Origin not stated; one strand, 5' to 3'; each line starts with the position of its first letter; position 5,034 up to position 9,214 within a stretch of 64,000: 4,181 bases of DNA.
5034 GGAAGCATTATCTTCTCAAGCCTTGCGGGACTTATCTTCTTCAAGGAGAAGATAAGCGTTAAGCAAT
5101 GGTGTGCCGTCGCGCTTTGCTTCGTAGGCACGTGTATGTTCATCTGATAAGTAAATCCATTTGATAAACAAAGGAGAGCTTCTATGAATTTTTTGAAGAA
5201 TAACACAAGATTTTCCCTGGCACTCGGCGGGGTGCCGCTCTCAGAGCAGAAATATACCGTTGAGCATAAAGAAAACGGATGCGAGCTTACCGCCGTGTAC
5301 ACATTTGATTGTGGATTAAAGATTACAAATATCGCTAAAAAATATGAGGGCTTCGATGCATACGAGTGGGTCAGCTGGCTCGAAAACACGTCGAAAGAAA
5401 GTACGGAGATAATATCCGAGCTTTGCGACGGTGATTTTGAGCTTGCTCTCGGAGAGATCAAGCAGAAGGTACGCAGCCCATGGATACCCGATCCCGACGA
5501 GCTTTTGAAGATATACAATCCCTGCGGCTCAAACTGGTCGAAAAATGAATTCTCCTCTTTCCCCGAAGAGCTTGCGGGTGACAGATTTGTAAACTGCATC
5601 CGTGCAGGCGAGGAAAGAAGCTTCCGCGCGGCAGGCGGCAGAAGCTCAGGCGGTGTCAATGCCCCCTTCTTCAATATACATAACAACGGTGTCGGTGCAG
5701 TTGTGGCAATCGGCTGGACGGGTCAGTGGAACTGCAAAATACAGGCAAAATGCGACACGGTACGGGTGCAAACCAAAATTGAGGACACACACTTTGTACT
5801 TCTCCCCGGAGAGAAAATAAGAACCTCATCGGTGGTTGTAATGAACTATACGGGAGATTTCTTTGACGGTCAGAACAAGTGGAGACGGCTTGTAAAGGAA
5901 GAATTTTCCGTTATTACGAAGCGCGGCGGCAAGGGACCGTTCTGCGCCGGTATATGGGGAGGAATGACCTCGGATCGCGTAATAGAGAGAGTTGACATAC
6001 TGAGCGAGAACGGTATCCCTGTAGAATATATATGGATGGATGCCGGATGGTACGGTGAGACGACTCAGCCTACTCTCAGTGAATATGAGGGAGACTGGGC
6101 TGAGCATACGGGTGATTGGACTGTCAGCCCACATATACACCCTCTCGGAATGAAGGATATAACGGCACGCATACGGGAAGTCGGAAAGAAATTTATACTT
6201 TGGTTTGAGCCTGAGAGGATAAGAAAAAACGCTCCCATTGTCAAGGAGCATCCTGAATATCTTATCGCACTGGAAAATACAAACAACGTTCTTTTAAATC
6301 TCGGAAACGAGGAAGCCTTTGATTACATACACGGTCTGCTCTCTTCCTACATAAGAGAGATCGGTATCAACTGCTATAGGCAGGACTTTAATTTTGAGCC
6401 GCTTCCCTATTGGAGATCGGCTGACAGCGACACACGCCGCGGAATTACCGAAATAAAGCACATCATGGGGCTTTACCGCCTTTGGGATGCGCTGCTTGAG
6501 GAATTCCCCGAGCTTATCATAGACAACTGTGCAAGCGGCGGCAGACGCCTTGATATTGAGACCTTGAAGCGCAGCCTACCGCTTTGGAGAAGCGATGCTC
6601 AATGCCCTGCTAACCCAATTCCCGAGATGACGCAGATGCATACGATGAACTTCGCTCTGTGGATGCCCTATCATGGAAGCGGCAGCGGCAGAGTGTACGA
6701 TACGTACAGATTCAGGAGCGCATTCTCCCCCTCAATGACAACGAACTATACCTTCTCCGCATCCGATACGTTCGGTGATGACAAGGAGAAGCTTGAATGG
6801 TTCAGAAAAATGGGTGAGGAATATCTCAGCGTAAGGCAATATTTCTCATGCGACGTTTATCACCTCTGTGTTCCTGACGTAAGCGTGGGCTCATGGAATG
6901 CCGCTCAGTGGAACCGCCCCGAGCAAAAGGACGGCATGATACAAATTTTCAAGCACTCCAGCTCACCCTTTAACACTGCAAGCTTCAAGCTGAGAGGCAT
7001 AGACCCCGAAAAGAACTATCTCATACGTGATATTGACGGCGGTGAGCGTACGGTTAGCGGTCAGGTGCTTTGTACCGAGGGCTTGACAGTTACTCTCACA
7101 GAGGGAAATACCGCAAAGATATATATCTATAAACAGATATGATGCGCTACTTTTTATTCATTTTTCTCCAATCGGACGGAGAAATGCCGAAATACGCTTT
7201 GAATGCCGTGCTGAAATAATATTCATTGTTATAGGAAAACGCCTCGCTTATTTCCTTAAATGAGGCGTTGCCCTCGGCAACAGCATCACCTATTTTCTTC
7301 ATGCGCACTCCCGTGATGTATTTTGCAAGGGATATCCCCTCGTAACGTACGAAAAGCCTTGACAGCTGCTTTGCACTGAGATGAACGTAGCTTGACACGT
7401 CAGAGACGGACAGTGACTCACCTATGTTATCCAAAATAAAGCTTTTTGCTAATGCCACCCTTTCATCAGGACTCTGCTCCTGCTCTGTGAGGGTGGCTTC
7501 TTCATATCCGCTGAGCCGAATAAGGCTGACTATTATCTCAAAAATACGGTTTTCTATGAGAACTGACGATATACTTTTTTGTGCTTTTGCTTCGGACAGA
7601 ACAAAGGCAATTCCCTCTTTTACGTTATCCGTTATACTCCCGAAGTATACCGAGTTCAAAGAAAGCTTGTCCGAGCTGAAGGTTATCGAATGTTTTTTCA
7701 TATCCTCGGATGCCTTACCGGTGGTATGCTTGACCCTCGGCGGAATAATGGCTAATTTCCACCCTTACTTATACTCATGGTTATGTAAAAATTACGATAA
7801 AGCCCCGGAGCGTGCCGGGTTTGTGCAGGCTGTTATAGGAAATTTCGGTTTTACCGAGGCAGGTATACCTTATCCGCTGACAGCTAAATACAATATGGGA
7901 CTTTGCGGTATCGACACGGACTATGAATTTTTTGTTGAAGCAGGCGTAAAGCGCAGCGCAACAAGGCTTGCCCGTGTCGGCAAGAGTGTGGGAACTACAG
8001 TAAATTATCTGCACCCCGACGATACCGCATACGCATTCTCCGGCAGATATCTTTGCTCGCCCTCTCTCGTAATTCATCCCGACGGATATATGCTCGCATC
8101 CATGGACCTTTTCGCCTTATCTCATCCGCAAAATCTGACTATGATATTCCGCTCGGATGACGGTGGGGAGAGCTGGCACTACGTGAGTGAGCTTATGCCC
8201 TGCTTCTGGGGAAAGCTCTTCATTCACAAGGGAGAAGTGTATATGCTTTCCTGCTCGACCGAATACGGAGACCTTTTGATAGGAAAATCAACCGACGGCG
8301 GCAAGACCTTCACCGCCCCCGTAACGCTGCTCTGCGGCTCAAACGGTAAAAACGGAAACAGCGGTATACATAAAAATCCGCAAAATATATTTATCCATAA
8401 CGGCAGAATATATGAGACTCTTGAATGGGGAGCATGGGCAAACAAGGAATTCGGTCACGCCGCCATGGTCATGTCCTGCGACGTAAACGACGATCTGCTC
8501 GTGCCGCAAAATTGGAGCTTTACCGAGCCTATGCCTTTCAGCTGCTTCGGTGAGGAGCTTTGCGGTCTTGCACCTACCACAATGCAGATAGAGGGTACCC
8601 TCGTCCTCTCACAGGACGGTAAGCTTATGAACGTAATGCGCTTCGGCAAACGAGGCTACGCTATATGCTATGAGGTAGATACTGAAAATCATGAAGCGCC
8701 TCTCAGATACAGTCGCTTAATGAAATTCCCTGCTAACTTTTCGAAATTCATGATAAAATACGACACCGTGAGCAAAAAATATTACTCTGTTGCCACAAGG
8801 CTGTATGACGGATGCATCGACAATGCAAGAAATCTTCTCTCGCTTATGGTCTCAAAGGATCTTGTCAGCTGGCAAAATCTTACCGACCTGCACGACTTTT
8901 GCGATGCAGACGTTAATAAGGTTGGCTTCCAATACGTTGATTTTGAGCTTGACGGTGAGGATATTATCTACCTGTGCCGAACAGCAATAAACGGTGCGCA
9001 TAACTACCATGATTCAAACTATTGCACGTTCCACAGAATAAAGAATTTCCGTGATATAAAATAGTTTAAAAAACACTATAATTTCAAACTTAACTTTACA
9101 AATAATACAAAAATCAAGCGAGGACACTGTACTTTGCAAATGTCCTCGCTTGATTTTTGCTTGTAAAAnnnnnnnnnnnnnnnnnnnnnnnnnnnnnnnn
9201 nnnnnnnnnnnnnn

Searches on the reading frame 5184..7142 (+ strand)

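Call 85: search_protein_families(library=pfam, proteins=[window:5184-7142:+], max_evalue=0.00001)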
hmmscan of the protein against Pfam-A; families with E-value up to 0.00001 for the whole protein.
window:5184-7142:+ (652 aa): 2 families
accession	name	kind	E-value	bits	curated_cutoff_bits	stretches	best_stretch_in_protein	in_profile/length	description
PF02065.24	Melibiase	-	1.3e-30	107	27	1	277-475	69-264/347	Melibiase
PF01055.32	Glyco_hydro_31_2nd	-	2.1e-06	27.8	23.5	1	259-405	17-158/328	Glycosyl hydrolases family 31 TIM-barrel domain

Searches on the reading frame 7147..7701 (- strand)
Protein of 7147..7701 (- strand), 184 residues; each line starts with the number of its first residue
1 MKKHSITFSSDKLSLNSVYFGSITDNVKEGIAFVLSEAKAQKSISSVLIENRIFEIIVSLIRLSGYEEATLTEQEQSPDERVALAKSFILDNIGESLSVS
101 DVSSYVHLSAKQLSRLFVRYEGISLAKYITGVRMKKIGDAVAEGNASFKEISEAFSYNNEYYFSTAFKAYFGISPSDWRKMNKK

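Call 85: search_protein_families(library=pfam, proteins=[window:7147-7701:-], max_evalue=0.00001)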
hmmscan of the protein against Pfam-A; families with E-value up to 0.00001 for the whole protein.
window:7147-7701:- (184 aa): 2 families
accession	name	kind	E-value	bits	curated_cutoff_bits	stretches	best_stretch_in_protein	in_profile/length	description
PF12833.13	HTH_18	-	1.4e-17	64.2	33.6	1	104-180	3-79/80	Helix-turn-helix domain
PF00165.29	HTH_AraC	-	4e-16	59.1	26.6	1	145-180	8-42/42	Bacterial regulatory helix-turn-helix proteins, AraC family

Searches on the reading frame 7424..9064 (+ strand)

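Call 7: search_protein_families(library=pfam, proteins=[window:7424-9064:+])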
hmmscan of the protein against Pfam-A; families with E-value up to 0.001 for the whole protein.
window:7424-9064:+ (546 aa): 2 families
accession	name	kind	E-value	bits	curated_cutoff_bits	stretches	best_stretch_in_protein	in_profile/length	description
PF13088.12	BNR_2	-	2.3e-05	24.3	31.4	0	288-491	86-256/277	BNR repeat-like domain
PF02012.26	BNR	-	0.00059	19.9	27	0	242-252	1-11/12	BNR/Asp-box repeat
